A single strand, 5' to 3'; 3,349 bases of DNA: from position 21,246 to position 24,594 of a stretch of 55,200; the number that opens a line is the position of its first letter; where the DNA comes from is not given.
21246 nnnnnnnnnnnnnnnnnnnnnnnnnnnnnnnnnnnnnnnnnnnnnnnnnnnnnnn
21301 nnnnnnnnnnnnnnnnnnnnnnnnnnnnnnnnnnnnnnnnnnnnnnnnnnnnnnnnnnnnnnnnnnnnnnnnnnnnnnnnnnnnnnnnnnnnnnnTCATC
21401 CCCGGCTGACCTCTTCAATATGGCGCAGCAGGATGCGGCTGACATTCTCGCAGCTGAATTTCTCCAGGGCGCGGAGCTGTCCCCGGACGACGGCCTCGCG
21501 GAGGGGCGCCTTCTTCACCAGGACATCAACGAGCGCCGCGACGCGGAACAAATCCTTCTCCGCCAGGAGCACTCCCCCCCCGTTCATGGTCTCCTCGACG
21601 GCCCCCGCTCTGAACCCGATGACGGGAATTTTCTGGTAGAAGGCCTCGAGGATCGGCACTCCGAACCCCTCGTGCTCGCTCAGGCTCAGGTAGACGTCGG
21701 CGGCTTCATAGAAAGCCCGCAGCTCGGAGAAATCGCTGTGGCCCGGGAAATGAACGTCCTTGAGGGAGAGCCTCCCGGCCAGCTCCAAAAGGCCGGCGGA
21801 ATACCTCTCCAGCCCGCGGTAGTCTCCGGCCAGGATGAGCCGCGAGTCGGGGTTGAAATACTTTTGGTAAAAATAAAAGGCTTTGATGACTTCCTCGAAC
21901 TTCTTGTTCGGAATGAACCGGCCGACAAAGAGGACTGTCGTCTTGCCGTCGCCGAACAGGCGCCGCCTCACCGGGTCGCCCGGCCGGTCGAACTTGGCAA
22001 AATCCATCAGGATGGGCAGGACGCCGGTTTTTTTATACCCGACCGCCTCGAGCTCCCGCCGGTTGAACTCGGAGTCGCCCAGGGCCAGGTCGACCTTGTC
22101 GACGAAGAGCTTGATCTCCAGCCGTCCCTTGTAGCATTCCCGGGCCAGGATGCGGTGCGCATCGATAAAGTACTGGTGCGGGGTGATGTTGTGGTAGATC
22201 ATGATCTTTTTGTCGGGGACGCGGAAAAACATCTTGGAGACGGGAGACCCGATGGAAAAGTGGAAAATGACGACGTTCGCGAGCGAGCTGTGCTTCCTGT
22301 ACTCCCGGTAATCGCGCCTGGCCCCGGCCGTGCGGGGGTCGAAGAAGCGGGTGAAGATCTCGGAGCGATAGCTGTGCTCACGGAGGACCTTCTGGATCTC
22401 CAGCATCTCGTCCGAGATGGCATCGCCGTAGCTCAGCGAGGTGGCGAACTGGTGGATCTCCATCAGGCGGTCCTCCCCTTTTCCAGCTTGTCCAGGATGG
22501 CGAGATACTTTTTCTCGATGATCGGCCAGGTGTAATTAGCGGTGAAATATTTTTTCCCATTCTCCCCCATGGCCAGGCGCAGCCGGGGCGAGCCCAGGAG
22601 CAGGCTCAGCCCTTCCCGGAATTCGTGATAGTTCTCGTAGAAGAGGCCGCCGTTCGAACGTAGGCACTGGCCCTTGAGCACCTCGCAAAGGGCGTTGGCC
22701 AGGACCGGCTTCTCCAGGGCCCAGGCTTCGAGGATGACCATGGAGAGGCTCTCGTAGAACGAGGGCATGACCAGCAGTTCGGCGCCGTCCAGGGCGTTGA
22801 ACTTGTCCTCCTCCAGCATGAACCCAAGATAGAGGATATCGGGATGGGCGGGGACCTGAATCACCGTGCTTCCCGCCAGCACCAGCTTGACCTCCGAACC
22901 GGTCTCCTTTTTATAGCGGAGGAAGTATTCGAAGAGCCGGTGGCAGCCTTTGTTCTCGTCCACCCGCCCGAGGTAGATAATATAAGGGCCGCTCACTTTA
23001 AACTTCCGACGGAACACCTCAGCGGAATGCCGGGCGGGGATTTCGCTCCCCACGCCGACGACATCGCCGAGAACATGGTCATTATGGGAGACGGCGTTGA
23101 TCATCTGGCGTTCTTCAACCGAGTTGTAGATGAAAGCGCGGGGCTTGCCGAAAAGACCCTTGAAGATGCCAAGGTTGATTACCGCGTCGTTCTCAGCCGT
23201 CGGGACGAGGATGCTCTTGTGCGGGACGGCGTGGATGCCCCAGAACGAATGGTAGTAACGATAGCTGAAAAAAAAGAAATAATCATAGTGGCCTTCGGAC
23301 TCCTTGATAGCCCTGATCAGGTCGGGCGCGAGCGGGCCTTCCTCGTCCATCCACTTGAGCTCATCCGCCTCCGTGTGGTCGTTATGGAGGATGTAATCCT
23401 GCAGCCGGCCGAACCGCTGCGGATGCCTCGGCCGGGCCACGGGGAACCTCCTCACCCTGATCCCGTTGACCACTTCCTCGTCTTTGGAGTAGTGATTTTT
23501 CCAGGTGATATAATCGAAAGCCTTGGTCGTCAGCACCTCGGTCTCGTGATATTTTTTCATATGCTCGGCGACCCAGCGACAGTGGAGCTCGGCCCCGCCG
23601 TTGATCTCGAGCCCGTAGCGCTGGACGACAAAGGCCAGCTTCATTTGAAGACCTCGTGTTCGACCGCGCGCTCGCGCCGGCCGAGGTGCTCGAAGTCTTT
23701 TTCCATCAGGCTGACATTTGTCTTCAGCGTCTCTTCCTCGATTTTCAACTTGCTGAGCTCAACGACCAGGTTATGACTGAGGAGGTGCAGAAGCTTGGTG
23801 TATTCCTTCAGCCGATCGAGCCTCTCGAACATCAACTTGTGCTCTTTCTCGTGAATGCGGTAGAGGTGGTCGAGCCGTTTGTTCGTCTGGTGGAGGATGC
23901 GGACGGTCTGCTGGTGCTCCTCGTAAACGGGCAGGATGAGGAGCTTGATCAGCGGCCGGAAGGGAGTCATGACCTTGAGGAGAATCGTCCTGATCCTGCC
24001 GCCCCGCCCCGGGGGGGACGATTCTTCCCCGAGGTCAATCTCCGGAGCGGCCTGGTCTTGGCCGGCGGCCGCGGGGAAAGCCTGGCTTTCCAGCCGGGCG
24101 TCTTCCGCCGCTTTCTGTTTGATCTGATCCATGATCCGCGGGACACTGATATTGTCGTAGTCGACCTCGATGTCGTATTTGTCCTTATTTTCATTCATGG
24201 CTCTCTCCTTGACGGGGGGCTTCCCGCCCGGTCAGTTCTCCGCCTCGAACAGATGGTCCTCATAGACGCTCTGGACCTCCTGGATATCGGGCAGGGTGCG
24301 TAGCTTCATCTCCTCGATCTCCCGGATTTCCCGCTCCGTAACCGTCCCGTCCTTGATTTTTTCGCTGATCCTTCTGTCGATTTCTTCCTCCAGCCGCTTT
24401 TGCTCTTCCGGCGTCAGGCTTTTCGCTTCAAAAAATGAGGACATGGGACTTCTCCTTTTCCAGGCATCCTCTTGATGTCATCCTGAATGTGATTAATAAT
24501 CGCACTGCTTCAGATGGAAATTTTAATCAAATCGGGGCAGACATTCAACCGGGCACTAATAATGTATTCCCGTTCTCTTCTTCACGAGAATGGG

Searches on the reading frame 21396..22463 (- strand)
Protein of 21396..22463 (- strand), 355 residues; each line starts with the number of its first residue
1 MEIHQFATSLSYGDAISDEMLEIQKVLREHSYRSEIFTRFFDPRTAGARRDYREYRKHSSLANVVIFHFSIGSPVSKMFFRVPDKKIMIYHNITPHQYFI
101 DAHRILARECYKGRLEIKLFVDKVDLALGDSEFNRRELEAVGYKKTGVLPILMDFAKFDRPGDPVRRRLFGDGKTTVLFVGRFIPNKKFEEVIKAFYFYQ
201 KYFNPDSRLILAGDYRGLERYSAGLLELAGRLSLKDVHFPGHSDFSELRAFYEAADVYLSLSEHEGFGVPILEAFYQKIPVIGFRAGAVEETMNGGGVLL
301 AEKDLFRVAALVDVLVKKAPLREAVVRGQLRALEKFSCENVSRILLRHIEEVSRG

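Call 3: search_protein_families(library=pfam, proteins=[window:21396-22463:-], max_evalue=0.01)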
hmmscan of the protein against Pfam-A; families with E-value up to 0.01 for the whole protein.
window:21396-22463:- (355 aa): 4 families
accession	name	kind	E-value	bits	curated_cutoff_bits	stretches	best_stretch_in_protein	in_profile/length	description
PF00534.26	Glycos_transf_1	-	5.1e-21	75.4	26.4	1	170-324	11-164/172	Glycosyl transferases group 1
PF13692.12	Glyco_trans_1_4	-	4.3e-18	66.4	27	1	175-309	2-133/142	Glycosyl transferases group 1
PF20706.3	GT4-conflict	-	1.8e-06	27.6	26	1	156-282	179-309/385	Family 4 Glycosyltransferase in conflict systems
PF13524.12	Glyco_trans_1_2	-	0.007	16.8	25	0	231-345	27-142/144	Glycosyl transferase-like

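Call 32: search_solved_structures(query=window:21396-22463:-, max_evalue=0.001)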
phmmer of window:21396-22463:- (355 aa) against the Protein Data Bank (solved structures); distinct sequences matched with E-value up to 0.001: 20.
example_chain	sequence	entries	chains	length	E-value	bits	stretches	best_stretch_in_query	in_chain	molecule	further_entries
5i45_A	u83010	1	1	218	2.2e-09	40.6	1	173-340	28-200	Glycosyl transferases group 1 family protein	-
9dcm_B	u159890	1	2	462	7.7e-08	35.5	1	176-350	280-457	Sucrose-phosphate synthase-like protein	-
8vrf_B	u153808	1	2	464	7.8e-08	35.5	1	176-350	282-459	Sucrose-phosphate synthase-like protein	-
8uag_A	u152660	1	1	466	7.9e-08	35.4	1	176-350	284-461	Sucrose-phosphate synthase-like protein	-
2jjm_A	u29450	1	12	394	2.1e-07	34.1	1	172-338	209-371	GLYCOSYL TRANSFERASE, GROUP 1 FAMILY PROTEIN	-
6n1x_A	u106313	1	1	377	2.1e-07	34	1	117-296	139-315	Glycosyltransferase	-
3mbo_A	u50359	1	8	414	2.3e-07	33.9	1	172-338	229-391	Glycosyltransferase, group 1 family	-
6d9t_A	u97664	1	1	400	2.3e-07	33.9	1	117-296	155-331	Glycosyl transferase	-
5d00_A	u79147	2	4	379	4.2e-06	29.8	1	172-334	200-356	N-acetyl-alpha-D-glucosaminyl L-malate synthase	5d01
3oka_A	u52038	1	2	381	5.2e-06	29.5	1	140-329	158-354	GDP-mannose-dependent alpha-(1-6)-phosphatidylinositol monomannoside mannosyltransferase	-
3okc_A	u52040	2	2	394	5.7e-06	29.3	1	140-329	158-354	GDP-mannose-dependent alpha-(1-6)-phosphatidylinositol monomannoside mannosyltransferase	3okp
6zj4_AAA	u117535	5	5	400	5.7e-06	29.3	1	176-324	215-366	Trehalose phosphorylase/synthase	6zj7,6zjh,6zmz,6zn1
7qsg_A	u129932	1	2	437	7e-06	29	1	229-343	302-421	D-inositol 3-phosphate glycosyltransferase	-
2x6q_A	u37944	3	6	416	9e-05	25.4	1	245-317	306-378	TREHALOSE-SYNTHASE TRET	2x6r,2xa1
3c4q_A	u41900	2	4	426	0.00014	24.8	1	165-292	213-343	Predicted glycosyltransferases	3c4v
5e9t_A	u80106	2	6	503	0.00044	23.1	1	237-291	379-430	Glycosyltransferase Gtf1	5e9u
4pqg_A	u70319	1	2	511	0.00073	22.4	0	237-288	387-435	Glycosyltransferase Gtf1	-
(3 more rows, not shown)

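Call 103: search_protein_families(library=padloc, proteins=[window:21396-22463:-], max_evalue=0.001)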
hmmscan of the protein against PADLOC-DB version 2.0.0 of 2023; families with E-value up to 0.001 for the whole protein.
window:21396-22463:- (355 aa): 0 families

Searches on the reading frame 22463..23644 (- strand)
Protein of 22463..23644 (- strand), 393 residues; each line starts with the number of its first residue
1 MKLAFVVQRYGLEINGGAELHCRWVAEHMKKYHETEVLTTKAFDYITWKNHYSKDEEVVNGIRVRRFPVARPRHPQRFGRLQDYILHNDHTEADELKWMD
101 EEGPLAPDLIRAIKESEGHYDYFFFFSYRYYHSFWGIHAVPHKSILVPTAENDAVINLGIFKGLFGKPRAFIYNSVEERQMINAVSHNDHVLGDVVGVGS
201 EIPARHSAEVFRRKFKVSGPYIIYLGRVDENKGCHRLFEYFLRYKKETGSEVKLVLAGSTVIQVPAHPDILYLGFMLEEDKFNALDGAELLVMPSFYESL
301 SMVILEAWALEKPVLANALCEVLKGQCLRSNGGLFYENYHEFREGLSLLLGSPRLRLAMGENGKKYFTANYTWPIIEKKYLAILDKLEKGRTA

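Call 3: search_protein_families(library=pfam, proteins=[window:22463-23644:-], max_evalue=0.01)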
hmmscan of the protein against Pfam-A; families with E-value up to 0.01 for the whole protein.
window:22463-23644:- (393 aa): 3 families
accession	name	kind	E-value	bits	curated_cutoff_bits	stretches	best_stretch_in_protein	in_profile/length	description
PF00534.26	Glycos_transf_1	-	1.4e-17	64.2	26.4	1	214-365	10-171/172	Glycosyl transferases group 1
PF13692.12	Glyco_trans_1_4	-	6.1e-15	56.2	27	1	220-346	2-136/142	Glycosyl transferases group 1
PF13579.12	Glyco_trans_4_4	-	0.0072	17.1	29.7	0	16-82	1-58/158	Glycosyl transferase 4-like domain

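Call 31: search_solved_structures(query=window:22463-23644:-, max_evalue=0.001)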
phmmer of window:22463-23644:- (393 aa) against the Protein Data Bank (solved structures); distinct sequences matched with E-value up to 0.001: 2.
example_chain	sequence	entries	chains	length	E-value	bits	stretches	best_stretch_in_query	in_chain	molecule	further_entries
7qsg_A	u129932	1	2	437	1.2e-05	27.9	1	264-386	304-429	D-inositol 3-phosphate glycosyltransferase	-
6kih_A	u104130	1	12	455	0.0001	24.9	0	286-376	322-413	Tll1590 protein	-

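Call 103: search_protein_families(library=padloc, proteins=[window:22463-23644:-], max_evalue=0.001)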
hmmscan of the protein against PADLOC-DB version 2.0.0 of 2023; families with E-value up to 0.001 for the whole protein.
window:22463-23644:- (393 aa): 0 families

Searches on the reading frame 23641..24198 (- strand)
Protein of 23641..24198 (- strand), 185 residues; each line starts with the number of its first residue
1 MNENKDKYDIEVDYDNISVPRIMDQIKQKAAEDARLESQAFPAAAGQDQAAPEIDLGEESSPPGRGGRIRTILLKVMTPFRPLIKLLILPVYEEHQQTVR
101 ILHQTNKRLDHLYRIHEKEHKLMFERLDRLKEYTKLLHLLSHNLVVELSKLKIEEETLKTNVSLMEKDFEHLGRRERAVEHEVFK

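Call 3: search_protein_families(library=pfam, proteins=[window:23641-24198:-], max_evalue=0.01)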
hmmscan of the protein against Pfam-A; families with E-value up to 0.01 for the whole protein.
window:23641-24198:- (185 aa): 0 families

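Call 12: search_protein_families(library=ncbifam, proteins=[window:23641-24198:-], max_evalue=0.01)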
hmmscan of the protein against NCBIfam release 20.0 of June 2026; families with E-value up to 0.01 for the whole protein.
window:23641-24198:- (185 aa): 0 families

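Call 28: find_homologous_proteins(query=window:23641-24198:-, max_evalue=0.001)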
Query window:23641-24198:- (185 aa): 460 proteins with E <= 0.001 among 648 candidates; the best 120 are listed.
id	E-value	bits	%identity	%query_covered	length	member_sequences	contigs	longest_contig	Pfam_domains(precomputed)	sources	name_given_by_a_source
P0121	1.5e-111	388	97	100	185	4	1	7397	-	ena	-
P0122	3.2e-91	321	84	100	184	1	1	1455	-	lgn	-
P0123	4.2e-89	315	83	100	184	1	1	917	-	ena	-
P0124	8.0e-89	314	83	100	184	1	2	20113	-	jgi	-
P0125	5.9e-81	288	72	100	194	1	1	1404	-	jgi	jgi:hypothetical protein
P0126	2.6e-78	279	76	100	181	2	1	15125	-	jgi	jgi:hypothetical protein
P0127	1.7e-75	270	72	97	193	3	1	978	-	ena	-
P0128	3.4e-70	253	66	100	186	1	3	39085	-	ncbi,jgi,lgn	-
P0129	8.7e-70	252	69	97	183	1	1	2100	-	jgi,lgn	-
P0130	1.2e-68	248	66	98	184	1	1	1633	-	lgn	-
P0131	5.1e-65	236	64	98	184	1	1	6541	-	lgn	-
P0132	9.0e-62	226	59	99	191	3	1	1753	-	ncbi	-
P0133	4.4e-59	217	60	95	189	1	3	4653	-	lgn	-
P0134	8.7e-59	216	60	97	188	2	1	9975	-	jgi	jgi:hypothetical protein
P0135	9.5e-59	216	60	95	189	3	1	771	-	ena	-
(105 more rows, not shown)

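Call 43: search_protein_representatives(alignment_id=A1)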
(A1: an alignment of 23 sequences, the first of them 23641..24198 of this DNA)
Query: 23 sequences, 189 profile positions. Proteins with E-value up to 0.001 (for the whole library): 245; up to 1e-10: 106; up to 1e-30: 54. The best 150 are listed.
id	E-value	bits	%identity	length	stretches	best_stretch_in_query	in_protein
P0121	1.2e-77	276.2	-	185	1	7-189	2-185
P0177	8.3e-73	260.4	-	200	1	1-189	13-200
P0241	1.6e-67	243.2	-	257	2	3-133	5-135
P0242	4.4e-67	241.8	-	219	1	3-189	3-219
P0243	4.0e-66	238.6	-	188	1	1-186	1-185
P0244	2.9e-64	232.5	-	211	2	1-132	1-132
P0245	6.1e-63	228.2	-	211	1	4-189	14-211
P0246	3.3e-62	225.8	-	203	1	14-186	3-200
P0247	4.6e-62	225.4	-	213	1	10-187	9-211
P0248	2.2e-61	223.1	-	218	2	104-189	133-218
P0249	5.8e-60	218.5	-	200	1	6-188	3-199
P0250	2.4e-59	216.5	-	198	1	3-188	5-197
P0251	2.6e-59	216.4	-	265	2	6-133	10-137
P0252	4.9e-59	215.5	-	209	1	3-189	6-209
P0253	4.6e-58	212.3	-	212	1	5-189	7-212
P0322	1.9e-15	73.3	-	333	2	54-189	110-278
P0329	4.3e-14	69.0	-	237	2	53-187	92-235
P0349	2.8e-09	53.2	-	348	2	31-186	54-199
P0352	7.9e-09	51.8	-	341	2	54-186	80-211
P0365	2.5e-07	46.9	-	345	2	120-187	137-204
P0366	4.1e-07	46.2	-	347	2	114-185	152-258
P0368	4.3e-07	46.1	-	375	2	122-187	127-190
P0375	7.5e-07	45.3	-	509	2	125-186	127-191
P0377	1.1e-06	44.8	-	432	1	11-185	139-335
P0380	1.6e-06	44.3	-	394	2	56-187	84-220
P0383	1.9e-06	44.0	-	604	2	142-185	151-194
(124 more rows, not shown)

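Call 44: search_protein_families(library=pfam, proteins=[P0349, P0352, P0365, P0366, P0368, P0375, P0377, P0380, P0383, P0322], max_evalue=0.001)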
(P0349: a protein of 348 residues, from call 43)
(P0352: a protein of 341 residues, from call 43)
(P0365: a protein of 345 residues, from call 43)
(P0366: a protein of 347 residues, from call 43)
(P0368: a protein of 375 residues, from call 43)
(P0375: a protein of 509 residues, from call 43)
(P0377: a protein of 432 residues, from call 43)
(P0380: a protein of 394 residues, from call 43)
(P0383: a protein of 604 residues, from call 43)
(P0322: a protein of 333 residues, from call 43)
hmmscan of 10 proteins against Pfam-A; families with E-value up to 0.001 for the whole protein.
P0349 (348 aa): 0 families

P0352 (341 aa): 0 families

P0365 (345 aa): 0 families

P0366 (347 aa): 0 families

P0368 (375 aa): 0 families

P0375 (509 aa): 0 families

P0377 (432 aa): 0 families

P0380 (394 aa): 0 families

P0383 (604 aa): 0 families

P0322 (333 aa): 0 families

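Call 54: find_encoding_contigs(protein=P0329, flank=10000, max_places=1)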
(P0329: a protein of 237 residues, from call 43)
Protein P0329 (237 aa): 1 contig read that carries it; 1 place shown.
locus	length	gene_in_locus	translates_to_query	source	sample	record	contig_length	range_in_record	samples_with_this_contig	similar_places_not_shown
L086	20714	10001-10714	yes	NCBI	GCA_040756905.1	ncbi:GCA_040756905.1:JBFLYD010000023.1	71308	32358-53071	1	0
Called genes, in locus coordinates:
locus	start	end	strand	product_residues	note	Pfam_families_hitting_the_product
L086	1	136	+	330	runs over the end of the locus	PF01850:PIN, PF01938:TRAM (weak)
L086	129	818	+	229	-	PF01128:IspD, PF12804:NTP_transf_3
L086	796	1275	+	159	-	PF02542:YgbB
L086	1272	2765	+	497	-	PF00749:tRNA-synt_1c, PF19269:Anticodon_2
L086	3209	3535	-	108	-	-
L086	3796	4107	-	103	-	PF03840:SecG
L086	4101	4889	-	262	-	PF00121:TIM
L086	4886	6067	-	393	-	PF00162:PGK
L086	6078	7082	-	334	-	PF00044:Gp_dh_N, PF02800:Gp_dh_C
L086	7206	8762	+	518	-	PF03853:YjeF_N, PF01256:Carb_kinase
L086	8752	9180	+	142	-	PF02367:TsaE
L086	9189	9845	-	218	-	PF02581:TMP-TENI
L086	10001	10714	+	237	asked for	-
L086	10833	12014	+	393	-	PF00534:Glycos_transf_1, PF13692:Glyco_trans_1_4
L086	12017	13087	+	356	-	PF00534:Glycos_transf_1, PF13692:Glyco_trans_1_4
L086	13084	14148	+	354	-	PF00534:Glycos_transf_1, PF13692:Glyco_trans_1_4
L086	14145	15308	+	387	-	PF13439:Glyco_transf_4 (faint), PF00534:Glycos_transf_1, PF13692:Glyco_trans_1_4, PF13524:Glyco_trans_1_2 (weak)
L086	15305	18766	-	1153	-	PF02811:PHP, PF07733:DNA_pol3_alpha, PF17657:DNA_pol3_finger, PF14579:HHH_6, PF01336:tRNA_anti-codon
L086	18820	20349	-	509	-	PF00117:GATase, PF07722:Peptidase_C26, PF02540:NAD_synthase (faint), PF00958:GMP_synt_C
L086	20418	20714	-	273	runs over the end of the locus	PF20565:DUF6775, PF22529:DUF7001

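Call 55: search_protein_families(library=pfam, proteins=[P0329, window:23641-24198:-], max_evalue=10)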
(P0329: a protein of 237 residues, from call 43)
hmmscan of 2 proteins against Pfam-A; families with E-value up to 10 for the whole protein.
P0329 (237 aa): 12 families
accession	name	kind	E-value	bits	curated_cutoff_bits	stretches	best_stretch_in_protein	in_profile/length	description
PF07889.17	DUF1664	-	0.0031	18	34.6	1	142-226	38-122/124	Protein of unknown function (DUF1664)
PF11559.13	ADIP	-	0.0069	16.9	34.3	1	153-236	28-104/151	Afadin- and alpha -actinin-Binding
PF10046.14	BLOC1_2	-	0.027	15.3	33.4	1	168-226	4-62/96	Biogenesis of lysosome-related organelles complex-1 subunit 2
PF14931.11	IFT20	-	0.027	15.1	27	2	16-47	45-76/119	Intraflagellar transport complex B, subunit 20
PF08702.15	Fib_alpha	-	0.036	14.7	29.9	1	143-211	61-129/143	Fibrinogen alpha/beta chain family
PF11932.13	DUF3450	-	0.054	13.2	32.6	1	151-231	18-98/241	Protein of unknown function (DUF3450)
PF08649.15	DASH_Dad1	-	0.069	13.8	31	1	155-174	14-33/55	DASH complex subunit Dad1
PF19314.4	DUF5917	-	0.099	13.2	27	1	114-178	27-87/94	Family of unknown function (DUF5917)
PF02520.22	ANIS5_cation-bd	-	0.13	12.8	29.3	1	144-202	41-100/109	SXP/RAL-2 family protein Ani s 5-like, metal-binding domain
PF11690.13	DUF3287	-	0.97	9.8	27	1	176-225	40-89/121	Protein of unknown function (DUF3287)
PF09138.17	Urm1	-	1.5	9.7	21.8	1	178-234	26-84/96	Urm1 (Ubiquitin related modifier)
PF11727.13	ISG65-75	-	1.5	8.4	25.1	0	146-211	51-116/281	Invariant surface glycoprotein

window:23641-24198:- (185 aa): 2 families
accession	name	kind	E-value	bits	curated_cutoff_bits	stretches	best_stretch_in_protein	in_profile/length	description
PF25582.1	DH_Alsin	-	0.015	15.9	30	1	89-180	93-177/183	Alsin, DH domain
PF21068.3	ATPgraspMvdD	-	0.059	13.9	27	1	14-44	9-39/121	MvdD pre-ATP grasp domain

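Call 91: predict_structure(alignment_id=A1)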
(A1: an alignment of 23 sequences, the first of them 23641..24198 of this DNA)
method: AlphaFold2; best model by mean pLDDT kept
length: 185 residues; sequences in the alignment: 23
mean_pLDDT: 74.7   pTM: 0.34
mean pLDDT of the five models: 74.7, 74.2, 73.0, 71.8, 70.4
residues with pLDDT >= 90: 83; 70-90: 25; 50-70: 41; < 50: 36
segments of 3 or more residues with pLDDT < 50: 1-7, 41-66
pLDDT, mean of each block of 10 residues (from residue 1): 43 59 78 61 36 35 49 63 63 82 92 92 94 98 98 98 98 97 93
secondary structure, 60 per line:
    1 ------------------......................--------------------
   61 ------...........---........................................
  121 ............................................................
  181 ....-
elements in order: H19-40 H67-77 H81-184

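Call 103: search_protein_families(library=padloc, proteins=[window:23641-24198:-], max_evalue=0.001)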
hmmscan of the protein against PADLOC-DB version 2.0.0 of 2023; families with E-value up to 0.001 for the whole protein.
window:23641-24198:- (185 aa): 0 families

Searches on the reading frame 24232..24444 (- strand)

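Call 12: search_protein_families(library=ncbifam, proteins=[window:24232-24444:-], max_evalue=0.01)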
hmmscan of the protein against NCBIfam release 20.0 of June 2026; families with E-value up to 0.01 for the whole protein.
window:24232-24444:- (70 aa): 1 family
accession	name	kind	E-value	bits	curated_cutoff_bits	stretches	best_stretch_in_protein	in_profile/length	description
NF053868.1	DS1_1_antiphage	equivalog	0.0067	15.4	330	1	2-64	243-304/369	nucleoid-associated anti-phage protein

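Call 55: search_protein_families(library=pfam, proteins=[window:24232-24444:-], max_evalue=10)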
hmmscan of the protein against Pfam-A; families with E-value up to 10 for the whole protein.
window:24232-24444:- (70 aa): 4 families
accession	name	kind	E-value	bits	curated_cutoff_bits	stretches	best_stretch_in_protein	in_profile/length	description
PF03477.21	ATP-cone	-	0.0078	17.2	25.8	1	7-58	28-77/88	ATP cone domain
PF06426.19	SATase_N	-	0.11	13.2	21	1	13-57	28-72/105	Serine acetyltransferase, N-terminal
PF20547.3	DUF6761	-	0.16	12.6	27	1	5-27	43-65/82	Family of unknown function (DUF6761)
PF13025.11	DUF3886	-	0.4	11.3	25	1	7-29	24-46/68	Protein of unknown function (DUF3886)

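Call 103: search_protein_families(library=padloc, proteins=[window:24232-24444:-], max_evalue=0.001)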
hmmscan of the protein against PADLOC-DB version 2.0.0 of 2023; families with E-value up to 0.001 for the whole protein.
window:24232-24444:- (70 aa): 0 families
